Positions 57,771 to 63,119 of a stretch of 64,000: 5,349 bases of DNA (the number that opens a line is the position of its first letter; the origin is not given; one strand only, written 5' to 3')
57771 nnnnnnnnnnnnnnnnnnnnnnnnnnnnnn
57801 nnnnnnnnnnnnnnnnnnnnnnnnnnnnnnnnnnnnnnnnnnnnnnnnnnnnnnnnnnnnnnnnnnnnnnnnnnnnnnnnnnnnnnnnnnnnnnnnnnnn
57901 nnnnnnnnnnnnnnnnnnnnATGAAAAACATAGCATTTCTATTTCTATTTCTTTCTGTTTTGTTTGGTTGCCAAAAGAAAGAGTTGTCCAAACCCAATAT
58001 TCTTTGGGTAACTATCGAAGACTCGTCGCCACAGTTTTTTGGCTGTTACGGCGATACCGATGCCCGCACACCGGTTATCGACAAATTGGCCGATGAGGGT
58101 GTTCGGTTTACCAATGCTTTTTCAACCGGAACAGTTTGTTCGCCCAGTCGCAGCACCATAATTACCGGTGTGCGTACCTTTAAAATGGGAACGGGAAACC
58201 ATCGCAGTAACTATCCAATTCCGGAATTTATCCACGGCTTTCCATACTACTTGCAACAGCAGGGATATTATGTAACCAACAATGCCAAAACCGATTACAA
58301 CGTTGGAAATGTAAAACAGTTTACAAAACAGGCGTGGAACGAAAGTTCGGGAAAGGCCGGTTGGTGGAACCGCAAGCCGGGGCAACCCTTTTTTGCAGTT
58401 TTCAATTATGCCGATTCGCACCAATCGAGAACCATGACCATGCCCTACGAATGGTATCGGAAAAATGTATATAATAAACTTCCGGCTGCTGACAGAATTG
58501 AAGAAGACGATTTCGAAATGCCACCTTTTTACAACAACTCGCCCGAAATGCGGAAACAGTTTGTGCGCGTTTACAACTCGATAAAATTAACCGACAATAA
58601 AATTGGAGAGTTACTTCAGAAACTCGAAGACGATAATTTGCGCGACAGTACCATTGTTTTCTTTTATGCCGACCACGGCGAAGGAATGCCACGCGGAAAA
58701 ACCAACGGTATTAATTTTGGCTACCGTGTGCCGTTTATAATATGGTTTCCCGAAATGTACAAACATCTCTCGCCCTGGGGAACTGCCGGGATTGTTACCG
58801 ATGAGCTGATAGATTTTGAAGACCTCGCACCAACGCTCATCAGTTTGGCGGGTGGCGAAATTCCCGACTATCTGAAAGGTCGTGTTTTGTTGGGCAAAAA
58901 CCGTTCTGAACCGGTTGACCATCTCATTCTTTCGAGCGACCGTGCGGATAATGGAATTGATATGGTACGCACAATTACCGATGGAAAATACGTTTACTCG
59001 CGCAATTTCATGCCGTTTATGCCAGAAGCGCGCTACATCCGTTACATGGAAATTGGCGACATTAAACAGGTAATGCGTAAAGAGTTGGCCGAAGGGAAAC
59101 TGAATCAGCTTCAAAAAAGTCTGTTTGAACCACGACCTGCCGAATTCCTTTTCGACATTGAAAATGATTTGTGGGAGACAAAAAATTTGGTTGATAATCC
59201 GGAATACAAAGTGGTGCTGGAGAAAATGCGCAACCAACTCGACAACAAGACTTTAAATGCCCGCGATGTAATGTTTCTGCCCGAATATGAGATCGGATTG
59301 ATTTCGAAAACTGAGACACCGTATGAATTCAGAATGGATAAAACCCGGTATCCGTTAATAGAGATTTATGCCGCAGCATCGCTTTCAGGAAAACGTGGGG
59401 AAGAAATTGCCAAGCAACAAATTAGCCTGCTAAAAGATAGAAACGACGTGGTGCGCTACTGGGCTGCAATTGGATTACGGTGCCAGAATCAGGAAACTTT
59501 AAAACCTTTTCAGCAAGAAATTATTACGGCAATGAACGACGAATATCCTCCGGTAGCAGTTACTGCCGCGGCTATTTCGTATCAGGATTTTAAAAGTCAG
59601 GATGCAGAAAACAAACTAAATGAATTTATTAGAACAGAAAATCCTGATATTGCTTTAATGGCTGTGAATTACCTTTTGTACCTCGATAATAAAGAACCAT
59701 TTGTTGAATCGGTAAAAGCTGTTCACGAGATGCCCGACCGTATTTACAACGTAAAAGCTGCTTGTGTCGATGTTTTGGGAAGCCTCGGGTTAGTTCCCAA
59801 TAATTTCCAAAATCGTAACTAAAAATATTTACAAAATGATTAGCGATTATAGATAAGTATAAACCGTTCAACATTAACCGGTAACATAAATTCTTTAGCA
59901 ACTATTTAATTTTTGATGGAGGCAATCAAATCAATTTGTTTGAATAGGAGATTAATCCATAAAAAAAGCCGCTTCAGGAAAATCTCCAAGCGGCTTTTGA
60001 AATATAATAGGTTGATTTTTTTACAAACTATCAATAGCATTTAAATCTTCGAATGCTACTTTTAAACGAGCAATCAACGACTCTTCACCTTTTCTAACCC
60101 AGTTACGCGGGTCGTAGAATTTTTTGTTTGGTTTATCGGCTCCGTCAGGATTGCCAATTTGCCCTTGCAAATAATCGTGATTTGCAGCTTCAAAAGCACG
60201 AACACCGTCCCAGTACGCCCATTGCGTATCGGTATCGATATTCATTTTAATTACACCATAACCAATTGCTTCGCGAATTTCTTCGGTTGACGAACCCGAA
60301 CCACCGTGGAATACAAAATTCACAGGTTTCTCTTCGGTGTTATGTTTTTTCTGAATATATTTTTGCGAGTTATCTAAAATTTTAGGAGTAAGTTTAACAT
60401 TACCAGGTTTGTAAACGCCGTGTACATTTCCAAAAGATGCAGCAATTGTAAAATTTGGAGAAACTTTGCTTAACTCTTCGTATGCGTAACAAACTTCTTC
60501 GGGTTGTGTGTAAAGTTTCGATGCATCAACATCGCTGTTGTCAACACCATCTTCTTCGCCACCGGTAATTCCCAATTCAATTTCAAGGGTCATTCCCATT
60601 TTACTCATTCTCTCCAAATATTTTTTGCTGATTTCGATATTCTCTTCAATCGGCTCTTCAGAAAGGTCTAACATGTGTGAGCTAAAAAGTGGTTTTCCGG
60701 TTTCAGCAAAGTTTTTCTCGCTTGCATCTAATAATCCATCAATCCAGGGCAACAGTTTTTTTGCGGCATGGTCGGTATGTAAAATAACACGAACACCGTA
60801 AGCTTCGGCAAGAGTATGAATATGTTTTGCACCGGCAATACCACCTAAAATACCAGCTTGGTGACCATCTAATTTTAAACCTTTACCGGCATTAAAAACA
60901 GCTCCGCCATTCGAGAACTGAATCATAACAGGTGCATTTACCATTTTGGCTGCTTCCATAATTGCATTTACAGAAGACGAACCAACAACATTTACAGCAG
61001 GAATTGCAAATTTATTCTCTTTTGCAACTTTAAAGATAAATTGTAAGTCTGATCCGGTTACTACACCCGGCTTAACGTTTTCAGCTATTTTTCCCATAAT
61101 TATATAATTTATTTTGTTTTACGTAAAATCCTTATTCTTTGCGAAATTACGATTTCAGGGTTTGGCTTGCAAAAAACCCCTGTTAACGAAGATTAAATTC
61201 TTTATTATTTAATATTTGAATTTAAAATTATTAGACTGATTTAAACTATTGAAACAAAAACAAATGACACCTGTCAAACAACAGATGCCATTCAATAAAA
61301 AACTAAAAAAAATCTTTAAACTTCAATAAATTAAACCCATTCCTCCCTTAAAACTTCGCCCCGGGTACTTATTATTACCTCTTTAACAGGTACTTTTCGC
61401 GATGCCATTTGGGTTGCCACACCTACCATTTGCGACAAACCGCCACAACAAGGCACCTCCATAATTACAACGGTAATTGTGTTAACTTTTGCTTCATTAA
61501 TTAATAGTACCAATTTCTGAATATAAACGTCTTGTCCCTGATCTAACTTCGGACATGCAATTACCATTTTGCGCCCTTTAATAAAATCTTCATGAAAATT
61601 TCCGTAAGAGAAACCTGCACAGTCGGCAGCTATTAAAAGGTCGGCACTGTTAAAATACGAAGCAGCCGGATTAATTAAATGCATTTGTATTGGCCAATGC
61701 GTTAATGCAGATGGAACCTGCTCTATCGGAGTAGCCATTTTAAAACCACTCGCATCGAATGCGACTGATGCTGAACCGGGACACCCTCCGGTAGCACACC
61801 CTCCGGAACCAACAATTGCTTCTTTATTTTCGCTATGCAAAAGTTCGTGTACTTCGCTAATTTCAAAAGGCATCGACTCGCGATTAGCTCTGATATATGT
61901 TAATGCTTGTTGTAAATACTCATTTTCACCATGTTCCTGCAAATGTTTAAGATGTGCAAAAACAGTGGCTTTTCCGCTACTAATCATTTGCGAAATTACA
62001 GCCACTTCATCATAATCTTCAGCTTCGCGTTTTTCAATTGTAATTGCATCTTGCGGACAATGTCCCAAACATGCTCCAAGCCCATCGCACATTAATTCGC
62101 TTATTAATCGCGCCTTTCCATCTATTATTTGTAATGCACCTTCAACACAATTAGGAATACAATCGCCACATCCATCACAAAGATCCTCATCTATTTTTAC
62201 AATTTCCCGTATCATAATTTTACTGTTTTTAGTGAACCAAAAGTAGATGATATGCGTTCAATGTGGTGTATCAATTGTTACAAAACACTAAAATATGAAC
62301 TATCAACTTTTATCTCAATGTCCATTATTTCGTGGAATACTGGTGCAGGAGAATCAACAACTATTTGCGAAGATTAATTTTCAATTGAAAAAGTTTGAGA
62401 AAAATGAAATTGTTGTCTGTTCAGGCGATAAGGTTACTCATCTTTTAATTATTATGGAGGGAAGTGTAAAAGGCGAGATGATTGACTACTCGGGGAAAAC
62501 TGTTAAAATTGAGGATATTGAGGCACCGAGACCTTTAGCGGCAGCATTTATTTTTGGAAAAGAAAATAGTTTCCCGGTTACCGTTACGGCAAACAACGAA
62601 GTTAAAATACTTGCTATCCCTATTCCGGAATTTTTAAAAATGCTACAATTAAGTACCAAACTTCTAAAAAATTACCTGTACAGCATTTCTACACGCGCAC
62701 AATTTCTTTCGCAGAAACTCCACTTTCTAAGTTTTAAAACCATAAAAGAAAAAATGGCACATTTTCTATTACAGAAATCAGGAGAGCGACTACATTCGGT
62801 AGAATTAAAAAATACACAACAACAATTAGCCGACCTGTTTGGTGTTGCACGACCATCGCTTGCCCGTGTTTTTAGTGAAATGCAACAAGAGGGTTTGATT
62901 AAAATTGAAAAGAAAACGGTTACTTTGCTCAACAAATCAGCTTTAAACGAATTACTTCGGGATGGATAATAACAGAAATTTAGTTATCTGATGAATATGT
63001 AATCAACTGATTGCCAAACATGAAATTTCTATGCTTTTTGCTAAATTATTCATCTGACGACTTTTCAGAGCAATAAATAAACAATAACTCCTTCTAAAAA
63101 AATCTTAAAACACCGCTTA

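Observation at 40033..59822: Sulfated-glycan PUL whose only candidate depolymerases are two unassigned beta-helix paralogues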

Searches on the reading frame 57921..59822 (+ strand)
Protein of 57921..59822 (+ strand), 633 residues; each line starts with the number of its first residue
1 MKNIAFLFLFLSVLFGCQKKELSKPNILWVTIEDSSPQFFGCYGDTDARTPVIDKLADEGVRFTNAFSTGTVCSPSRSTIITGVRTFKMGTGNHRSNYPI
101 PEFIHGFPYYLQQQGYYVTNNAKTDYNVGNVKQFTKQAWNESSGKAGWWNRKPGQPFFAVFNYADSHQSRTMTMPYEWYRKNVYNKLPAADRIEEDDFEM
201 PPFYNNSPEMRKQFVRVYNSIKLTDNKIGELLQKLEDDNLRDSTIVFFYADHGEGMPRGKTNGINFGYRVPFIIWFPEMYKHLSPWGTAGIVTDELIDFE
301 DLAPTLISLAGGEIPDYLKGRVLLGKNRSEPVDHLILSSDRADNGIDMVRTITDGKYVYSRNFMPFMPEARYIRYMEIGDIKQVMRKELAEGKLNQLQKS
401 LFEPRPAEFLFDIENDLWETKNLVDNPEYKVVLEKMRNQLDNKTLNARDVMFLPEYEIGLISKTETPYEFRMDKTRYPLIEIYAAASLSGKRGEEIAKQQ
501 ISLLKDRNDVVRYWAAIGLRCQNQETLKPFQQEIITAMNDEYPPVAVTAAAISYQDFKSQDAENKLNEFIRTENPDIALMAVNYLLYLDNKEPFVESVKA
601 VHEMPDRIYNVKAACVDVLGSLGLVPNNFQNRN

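Call 3: search_protein_families(library=pfam, proteins=[window:57921-59822:+], max_evalue=0.01)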
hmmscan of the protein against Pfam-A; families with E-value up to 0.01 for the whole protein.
window:57921-59822:+ (633 aa): 5 families
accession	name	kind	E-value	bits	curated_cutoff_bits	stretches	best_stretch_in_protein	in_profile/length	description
PF00884.28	Sulfatase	-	5.6e-42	144.5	25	1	25-311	1-300/301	Sulfatase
PF16347.10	SGSH_C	-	2.1e-07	31.6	29.3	0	268-324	16-65/154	N-sulphoglucosamine sulphohydrolase, C-terminal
PF01663.27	Phosphodiest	-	5.5e-07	29.9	23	1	207-253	181-220/342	Type I phosphodiesterase / nucleotide pyrophosphatase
PF13646.12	HEAT_2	-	0.00016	22.4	27.7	0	535-586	5-56/88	HEAT repeats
PF02995.22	DUF229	-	0.0047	16.1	25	1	217-279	306-370/496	Protein of unknown function (DUF229)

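Call 12: search_solved_structures(query=window:57921-59822:+, max_evalue=1e-15)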
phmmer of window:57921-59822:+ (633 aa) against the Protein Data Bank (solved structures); distinct sequences matched with E-value up to 1e-15: 17.
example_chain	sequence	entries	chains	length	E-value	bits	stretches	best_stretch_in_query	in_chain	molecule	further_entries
9bba_A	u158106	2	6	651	2e-62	214.9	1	19-516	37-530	S1_8C sulfatase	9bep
9bbd_A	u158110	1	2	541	1.4e-53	185.8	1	24-440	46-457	S1_8B sulfatase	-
9bef_A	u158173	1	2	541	4.6e-52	180.7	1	24-440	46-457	S1_8B sulfatase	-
9bb9_A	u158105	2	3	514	5.4e-51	177.2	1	20-442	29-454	S1_8A sulfatase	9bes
9bes_B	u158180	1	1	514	2e-49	172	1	20-442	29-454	S1_8A Sulfatase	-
4upi_A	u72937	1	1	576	1.8e-21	79.6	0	25-87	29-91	SULFATASE FAMILY PROTEIN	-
6hhm_A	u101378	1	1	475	3.1e-21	78.9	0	21-124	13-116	Arylsulfatase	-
2qzu_A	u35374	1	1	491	1.2e-20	77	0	11-96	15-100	Putative sulfatase yidJ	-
7oz8_AAA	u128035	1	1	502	1.9e-20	76.3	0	201-329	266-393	Choline-sulfatase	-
5g2v_A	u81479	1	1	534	1.7e-19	73.2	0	18-119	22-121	N-ACETYLGLUCOSAMINE-6-SULFATASE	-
4mhx_A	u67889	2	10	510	7.6e-19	71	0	197-442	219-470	N-sulphoglucosamine sulphohydrolase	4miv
7snj_A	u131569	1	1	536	1.4e-18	70.1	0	5-85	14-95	Arylsulfatase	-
7an1_AAA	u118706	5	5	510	7.1e-18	67.8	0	19-90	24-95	Arylsulfatase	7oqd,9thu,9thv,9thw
7sno_A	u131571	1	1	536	8.3e-18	67.6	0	5-85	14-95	Arylsulfatase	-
4upl_A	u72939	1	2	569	1.7e-16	63.3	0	209-323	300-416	SULFATASE FAMILY PROTEIN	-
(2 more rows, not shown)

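Call 31: search_protein_families(library=ncbifam, proteins=[window:57921-59822:+], max_evalue=0.00001)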
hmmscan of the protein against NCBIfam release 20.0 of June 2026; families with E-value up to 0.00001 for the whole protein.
window:57921-59822:+ (633 aa): 4 families
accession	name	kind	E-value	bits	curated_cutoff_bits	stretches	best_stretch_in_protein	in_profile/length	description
NF010322.0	PRK13759.1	equivalog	6.5e-36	123.8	481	2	209-324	262-377/486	arylsulfatase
TIGR03417.1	chol_sulfatase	equivalog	1.1e-29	103.8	433.45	2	153-361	194-398/500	choline-sulfatase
NF045661.1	HdlasePehA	equivalog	3.1e-18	65.7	900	2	218-325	285-390/506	phosphoric/sulfuric ester hydrolase PehA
NF052527.1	Mn_arylsulf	exception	1.1e-13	50.9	850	0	48-118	26-95/479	manganese-dependent arylsulfatase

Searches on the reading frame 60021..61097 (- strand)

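Call 16: search_protein_families(library=pfam, proteins=[window:60021-61097:-], max_evalue=0.001)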
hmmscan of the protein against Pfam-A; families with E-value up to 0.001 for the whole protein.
window:60021-61097:- (358 aa): 2 families
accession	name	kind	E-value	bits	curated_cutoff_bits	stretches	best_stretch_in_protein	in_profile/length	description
PF01116.26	F_bP_aldolase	-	8e-83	278.6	25.5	1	18-354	3-274/277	Fructose-bisphosphate aldolase class-II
PF13378.12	MR_MLE_C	-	0.00028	21.1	29.4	0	84-173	130-215/219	Enolase C-terminal domain-like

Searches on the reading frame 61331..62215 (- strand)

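Call 16: search_protein_families(library=pfam, proteins=[window:61331-62215:-], max_evalue=0.001)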
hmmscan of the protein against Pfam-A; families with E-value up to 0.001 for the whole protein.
window:61331-62215:- (294 aa): 6 families
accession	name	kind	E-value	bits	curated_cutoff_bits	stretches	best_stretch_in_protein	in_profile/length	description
PF13237.11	Fer4_10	-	4.3e-07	30.2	25.5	1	6-54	2-53/53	4Fe-4S dicluster domain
PF00037.32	Fer4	-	1.2e-06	28.5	21.1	0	6-23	1-18/24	4Fe-4S binding domain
PF12837.12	Fer4_6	-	2.1e-06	27.8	25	1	5-28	1-24/24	4Fe-4S binding domain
PF13187.11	Fer4_9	-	7.9e-06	26.2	27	1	13-58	2-52/52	4Fe-4S dicluster domain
PF12838.12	Fer4_7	-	8.5e-06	26.6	27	1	13-57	2-52/52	4Fe-4S dicluster domain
PF14697.11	Fer4_21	-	6.1e-05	23.5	35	1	7-59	2-58/59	4Fe-4S dicluster domain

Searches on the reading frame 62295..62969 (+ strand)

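Call 97: search_protein_families(library=pfam, proteins=[window:62295-62969:+], max_evalue=0.001)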
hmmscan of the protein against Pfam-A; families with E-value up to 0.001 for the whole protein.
window:62295-62969:+ (224 aa): 2 families
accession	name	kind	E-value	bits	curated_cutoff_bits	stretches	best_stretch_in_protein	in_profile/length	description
PF13545.12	HTH_Crp_2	-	5.1e-15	55.6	27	1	152-220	1-70/70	Crp-like helix-turn-helix domain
PF00027.35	cNMP_binding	-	2.1e-10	40.9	27.5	1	32-118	2-87/89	Cyclic nucleotide-binding domain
